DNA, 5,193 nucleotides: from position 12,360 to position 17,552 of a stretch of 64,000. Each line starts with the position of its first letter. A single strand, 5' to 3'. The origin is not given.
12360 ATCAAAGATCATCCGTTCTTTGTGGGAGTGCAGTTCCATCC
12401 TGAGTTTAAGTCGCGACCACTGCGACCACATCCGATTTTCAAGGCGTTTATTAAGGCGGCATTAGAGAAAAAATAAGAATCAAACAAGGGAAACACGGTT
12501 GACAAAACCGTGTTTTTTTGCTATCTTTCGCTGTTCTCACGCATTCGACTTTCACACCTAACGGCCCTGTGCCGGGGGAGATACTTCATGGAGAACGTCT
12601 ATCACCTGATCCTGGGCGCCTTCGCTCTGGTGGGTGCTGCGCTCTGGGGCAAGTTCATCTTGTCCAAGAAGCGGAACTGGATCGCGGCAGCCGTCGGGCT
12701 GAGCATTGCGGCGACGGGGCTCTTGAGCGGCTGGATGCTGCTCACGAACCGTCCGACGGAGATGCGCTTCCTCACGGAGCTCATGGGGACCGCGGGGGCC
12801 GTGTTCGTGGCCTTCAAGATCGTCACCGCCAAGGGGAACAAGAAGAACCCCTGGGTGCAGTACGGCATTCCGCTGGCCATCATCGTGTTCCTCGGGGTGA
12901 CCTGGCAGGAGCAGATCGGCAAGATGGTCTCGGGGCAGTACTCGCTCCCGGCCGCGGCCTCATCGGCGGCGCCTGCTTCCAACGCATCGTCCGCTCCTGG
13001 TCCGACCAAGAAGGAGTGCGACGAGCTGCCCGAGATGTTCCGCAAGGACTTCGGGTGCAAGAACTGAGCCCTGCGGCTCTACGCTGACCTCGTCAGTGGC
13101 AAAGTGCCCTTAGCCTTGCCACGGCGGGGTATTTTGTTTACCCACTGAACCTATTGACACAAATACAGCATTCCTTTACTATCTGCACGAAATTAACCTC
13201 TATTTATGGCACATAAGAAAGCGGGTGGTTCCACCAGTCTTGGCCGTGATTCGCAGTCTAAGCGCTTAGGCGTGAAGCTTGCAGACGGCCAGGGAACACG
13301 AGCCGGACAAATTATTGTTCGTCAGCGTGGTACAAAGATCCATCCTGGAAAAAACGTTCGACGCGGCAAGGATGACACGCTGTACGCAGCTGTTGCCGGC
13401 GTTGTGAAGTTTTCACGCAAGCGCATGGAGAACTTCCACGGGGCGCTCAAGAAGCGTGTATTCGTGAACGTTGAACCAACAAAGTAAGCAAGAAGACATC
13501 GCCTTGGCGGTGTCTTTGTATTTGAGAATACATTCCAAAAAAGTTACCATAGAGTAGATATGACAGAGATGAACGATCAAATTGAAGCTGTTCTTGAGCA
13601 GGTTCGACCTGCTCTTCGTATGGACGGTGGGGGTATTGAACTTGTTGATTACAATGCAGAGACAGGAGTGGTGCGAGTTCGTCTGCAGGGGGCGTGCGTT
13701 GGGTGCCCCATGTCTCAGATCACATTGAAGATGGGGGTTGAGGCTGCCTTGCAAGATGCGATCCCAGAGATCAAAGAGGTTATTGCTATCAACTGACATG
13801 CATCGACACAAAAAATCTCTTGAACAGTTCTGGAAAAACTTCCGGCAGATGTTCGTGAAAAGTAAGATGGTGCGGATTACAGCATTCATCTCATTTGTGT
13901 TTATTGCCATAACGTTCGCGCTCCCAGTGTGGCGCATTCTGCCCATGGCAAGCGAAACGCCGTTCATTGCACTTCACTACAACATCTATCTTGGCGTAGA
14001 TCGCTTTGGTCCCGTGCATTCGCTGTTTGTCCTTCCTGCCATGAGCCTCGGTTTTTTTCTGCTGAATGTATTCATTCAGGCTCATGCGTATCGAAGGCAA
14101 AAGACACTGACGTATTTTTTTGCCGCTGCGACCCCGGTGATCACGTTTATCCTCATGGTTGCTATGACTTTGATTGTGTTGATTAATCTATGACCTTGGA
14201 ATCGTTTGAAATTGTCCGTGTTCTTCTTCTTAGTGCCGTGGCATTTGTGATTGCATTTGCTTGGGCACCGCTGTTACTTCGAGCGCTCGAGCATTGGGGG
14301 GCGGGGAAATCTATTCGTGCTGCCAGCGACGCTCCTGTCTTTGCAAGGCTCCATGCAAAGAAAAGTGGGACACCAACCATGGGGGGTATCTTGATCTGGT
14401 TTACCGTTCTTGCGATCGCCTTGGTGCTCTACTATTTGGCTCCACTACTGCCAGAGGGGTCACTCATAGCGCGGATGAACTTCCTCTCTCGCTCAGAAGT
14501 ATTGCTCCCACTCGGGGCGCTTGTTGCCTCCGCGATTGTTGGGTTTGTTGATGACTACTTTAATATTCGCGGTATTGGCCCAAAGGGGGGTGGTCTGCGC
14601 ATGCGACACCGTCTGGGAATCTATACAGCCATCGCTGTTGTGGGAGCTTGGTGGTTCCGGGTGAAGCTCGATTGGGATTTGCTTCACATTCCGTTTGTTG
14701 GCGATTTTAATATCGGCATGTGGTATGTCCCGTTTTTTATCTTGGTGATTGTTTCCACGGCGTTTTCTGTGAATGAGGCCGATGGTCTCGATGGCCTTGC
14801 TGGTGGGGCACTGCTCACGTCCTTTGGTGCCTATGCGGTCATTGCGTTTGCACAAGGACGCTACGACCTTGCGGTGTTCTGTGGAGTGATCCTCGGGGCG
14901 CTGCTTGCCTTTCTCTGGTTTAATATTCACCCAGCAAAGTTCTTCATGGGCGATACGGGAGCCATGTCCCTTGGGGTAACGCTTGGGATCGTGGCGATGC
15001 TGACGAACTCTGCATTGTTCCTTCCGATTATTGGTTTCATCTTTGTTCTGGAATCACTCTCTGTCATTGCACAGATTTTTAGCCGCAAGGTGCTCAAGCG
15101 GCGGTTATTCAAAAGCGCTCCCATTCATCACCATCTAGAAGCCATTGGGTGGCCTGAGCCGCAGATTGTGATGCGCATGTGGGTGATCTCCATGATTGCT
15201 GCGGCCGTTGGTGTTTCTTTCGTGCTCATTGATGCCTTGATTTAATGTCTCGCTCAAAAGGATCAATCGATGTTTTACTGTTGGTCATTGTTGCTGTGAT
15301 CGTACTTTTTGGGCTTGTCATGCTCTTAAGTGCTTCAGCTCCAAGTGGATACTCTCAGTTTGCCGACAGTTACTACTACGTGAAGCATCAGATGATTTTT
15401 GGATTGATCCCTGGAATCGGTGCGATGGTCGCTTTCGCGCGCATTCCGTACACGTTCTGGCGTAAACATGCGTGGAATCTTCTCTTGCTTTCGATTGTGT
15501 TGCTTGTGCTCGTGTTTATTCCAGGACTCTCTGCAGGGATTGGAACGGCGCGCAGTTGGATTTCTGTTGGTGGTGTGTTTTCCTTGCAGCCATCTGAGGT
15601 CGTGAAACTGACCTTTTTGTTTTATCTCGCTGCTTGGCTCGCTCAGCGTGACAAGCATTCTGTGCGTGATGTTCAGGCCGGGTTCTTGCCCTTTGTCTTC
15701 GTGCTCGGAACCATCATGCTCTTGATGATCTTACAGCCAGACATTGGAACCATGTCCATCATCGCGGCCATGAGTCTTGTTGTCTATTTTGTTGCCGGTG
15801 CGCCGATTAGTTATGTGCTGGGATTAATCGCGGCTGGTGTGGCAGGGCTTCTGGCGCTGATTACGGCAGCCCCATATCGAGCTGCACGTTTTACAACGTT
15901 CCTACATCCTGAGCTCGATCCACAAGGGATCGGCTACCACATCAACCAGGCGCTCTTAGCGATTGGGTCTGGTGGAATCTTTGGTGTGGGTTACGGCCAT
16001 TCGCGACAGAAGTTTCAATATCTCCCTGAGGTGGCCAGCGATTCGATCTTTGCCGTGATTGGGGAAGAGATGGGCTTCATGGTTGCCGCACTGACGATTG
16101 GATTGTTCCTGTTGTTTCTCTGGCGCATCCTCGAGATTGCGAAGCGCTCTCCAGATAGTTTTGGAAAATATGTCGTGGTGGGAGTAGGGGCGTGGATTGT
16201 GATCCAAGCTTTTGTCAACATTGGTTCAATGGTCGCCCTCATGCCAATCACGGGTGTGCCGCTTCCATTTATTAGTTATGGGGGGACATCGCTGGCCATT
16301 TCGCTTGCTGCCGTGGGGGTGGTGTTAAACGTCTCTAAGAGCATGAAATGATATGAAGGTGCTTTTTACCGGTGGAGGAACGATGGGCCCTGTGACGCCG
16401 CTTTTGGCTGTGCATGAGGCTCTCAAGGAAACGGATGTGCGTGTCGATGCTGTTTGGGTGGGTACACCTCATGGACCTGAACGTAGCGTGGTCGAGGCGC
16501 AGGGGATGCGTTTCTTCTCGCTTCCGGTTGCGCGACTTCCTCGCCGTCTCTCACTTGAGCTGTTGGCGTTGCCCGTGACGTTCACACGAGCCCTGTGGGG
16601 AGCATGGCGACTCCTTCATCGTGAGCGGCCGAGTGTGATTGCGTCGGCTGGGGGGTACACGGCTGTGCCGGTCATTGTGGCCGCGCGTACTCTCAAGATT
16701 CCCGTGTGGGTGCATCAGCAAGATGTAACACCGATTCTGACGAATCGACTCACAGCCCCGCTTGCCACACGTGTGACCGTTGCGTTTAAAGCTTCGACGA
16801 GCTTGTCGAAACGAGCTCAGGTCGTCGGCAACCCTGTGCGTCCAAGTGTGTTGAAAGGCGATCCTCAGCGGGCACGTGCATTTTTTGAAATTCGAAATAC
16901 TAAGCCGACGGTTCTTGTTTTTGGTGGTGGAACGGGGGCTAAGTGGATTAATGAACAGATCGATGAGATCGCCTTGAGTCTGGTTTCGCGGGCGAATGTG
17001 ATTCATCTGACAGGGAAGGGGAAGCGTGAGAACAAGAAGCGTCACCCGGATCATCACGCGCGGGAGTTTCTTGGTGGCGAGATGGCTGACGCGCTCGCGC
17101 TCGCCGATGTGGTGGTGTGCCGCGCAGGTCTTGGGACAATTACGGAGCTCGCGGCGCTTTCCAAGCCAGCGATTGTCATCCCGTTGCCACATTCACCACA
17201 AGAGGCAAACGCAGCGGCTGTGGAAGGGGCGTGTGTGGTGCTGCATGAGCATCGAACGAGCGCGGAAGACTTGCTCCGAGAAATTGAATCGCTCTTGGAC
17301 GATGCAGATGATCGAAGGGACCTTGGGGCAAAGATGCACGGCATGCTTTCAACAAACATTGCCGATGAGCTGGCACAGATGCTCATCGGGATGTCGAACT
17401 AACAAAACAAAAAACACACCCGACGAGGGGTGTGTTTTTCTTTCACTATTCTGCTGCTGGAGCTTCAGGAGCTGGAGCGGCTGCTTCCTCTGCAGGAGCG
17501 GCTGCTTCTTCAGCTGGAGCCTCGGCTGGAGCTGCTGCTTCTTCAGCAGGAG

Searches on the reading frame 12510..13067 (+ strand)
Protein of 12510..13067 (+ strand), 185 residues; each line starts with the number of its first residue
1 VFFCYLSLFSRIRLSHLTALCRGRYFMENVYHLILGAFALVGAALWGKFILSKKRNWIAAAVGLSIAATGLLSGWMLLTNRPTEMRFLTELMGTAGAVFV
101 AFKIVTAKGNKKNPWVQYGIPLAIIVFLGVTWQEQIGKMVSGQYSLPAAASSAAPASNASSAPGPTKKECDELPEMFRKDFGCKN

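Call 35: search_protein_families(library=ncbifam, proteins=[window:12510-13067:+], max_evalue=0.00001)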
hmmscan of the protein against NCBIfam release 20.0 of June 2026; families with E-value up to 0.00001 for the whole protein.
window:12510-13067:+ (185 aa): 0 families

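Call 40: search_protein_families(library=pfam, proteins=[window:12510-13067:+], max_evalue=0.001)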
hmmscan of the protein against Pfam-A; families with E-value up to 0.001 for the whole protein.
window:12510-13067:+ (185 aa): 0 families

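Call 45: search_protein_families(library=padloc, proteins=[window:12510-13067:+], max_evalue=1)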
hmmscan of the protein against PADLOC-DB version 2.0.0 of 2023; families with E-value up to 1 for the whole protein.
window:12510-13067:+ (185 aa): 0 families

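Call 46: search_protein_families(library=phrogs, proteins=[window:12510-13067:+], max_evalue=1)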
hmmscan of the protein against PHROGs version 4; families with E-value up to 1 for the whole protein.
window:12510-13067:+ (185 aa): 2 families
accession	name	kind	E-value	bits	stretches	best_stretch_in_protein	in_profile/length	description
phrog_32826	-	unknown function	0.15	13.5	1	27-67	1-42/58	-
phrog_15869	-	unknown function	0.7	11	0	36-65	51-80/137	-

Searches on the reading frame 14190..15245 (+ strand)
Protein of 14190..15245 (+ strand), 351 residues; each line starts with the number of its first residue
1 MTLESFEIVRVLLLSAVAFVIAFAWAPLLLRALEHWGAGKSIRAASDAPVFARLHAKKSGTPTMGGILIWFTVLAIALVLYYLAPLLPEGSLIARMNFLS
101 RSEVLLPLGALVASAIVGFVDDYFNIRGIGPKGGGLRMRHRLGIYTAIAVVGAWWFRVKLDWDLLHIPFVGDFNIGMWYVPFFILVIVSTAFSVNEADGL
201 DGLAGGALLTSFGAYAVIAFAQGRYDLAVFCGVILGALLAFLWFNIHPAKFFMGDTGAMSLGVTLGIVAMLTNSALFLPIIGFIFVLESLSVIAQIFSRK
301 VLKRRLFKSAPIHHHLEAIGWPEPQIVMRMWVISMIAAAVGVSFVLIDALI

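Call 35: search_protein_families(library=ncbifam, proteins=[window:14190-15245:+], max_evalue=0.00001)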
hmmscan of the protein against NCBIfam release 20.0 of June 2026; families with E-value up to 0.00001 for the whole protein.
window:14190-15245:+ (351 aa): 3 families
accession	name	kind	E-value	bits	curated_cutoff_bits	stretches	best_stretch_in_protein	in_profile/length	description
TIGR00445.1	mraY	equivalog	1.2e-67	228.7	192.05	1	29-345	8-318/321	phospho-N-acetylmuramoyl-pentapeptide-transferase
NF053644.1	MraY_archaea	equivalog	4.1e-33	115.1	450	1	167-342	170-340/340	pseudomurein biosynthesis MraY family phospho-N-acetylmuramoyl-pentapeptide-transferase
TIGR02380.1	ECA_wecA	exception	2.8e-15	56.3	326.05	1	59-342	39-306/346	UDP-N-acetylglucosamine--undecaprenyl-phosphate N-acetylglucosaminephosphotransferase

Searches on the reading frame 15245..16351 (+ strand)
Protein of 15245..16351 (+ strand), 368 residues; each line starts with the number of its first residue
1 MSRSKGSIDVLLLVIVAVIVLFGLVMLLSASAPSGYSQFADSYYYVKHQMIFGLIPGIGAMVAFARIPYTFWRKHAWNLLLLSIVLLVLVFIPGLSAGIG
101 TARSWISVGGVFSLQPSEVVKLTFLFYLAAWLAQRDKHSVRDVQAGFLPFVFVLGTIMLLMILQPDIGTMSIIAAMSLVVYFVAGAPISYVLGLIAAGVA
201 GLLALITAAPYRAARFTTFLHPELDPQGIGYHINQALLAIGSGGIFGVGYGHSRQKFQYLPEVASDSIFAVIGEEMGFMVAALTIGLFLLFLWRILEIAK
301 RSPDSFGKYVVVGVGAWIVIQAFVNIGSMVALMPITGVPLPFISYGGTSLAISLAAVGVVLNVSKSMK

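Call 35: search_protein_families(library=ncbifam, proteins=[window:15245-16351:+], max_evalue=0.00001)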
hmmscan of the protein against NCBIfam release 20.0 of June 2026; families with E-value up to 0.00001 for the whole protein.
window:15245-16351:+ (368 aa): 6 families
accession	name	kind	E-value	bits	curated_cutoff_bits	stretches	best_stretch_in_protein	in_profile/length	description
TIGR02614.1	ftsW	equivalog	1.6e-108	363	337.5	1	10-365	2-355/357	putative lipid II flippase FtsW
TIGR02615.1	spoVE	exception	3.7e-108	362.1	448.8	1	9-365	1-354/354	stage V sporulation protein E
TIGR02210.1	rodA_shape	equivalog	1.9e-86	290.4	336.7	1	9-365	1-354/357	rod shape-determining protein RodA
NF008042.0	PRK10774.1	equivalog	3.4e-68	230.5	493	1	9-363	36-388/405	cell division protein FtsW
NF008060.0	PRK10794.1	equivalog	9.7e-50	169.5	590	1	6-364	14-360/370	peptidoglycan glycosyltransferase MrdB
NF037961.1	RodA_shape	subfamily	2.4e-43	149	150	2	214-351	250-395/415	rod shape-determining protein RodA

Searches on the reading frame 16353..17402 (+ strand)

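Call 35: search_protein_families(library=ncbifam, proteins=[window:16353-17402:+], max_evalue=0.00001)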
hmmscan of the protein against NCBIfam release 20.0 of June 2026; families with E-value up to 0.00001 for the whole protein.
window:16353-17402:+ (349 aa): 5 families
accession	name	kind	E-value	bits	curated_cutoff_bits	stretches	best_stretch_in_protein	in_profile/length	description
TIGR01133.1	murG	equivalog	9.4e-73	245.2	250.25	1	1-343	6-352/353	undecaprenyldiphospho-muramoylpentapeptide beta-N-acetylglucosaminyltransferase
NF009102.0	PRK12446.1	equivalog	9.8e-60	202.3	339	1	2-318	3-326/352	undecaprenyldiphospho-muramoylpentapeptide beta-N-acetylglucosaminyltransferase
NF046028.1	GluronsyltaseWelK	equivalog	1.4e-06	27.7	400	1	75-283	66-264/319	beta-1,4-glucuronosyltransferase WelK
NF010135.0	PRK13609.1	equivalog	8.6e-06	24.9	500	0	152-345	169-366/388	diglucosyl diacylglycerol synthase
NF041548.1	PssE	equivalog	8.8e-06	25.7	120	0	197-277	11-85/146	PssE/Cps14G family polysaccharide biosynthesis glycosyltransferase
